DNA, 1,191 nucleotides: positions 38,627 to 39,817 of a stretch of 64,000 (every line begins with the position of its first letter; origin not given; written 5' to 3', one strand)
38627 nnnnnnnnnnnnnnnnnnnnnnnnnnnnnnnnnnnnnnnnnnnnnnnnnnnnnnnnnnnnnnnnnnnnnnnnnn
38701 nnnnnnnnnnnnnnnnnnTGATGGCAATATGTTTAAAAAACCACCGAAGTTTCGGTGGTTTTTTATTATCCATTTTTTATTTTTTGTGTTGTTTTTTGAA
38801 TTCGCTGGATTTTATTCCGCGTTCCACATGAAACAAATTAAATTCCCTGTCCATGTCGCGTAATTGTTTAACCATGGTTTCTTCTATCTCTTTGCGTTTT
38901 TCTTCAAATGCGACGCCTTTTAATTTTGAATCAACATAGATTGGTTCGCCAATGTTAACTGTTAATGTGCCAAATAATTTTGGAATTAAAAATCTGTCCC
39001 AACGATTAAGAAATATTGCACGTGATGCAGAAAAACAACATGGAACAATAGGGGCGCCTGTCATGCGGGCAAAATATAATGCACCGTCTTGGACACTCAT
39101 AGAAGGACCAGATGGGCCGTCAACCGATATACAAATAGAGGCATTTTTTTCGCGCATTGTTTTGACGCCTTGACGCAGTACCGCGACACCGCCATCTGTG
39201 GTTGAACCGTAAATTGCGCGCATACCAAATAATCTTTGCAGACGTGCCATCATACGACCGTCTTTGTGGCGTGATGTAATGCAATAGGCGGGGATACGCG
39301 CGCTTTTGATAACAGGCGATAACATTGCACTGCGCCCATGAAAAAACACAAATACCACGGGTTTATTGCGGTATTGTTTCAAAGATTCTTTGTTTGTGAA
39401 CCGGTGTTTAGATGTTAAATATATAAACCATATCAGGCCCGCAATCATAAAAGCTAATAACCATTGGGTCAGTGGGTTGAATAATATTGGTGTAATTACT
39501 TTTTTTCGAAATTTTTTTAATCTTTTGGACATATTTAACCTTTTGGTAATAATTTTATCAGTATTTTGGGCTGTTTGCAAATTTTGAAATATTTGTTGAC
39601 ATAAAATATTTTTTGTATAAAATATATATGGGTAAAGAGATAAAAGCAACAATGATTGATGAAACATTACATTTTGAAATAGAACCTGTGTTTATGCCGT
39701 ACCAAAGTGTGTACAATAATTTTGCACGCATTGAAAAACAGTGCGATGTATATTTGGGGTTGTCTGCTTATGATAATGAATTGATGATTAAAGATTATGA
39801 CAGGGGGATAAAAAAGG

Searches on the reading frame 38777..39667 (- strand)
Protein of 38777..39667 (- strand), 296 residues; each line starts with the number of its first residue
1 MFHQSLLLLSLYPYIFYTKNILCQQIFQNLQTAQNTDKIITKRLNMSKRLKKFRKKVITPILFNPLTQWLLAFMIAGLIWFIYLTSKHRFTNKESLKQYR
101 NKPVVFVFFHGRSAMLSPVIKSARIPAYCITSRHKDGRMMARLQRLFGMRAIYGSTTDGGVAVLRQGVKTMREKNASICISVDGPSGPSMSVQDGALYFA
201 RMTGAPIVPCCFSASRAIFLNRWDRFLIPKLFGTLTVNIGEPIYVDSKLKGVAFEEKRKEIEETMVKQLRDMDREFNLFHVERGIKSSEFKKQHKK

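Call 54: search_protein_families(library=pfam, proteins=[window:38777-39667:-], max_evalue=0.0001)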
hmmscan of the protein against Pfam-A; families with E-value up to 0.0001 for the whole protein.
window:38777-39667:- (296 aa): 1 family
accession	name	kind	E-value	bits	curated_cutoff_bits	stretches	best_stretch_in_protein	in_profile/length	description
PF04028.18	DUF374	-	7.8e-18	64.3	26.8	1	126-188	7-68/69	Domain of unknown function (DUF374)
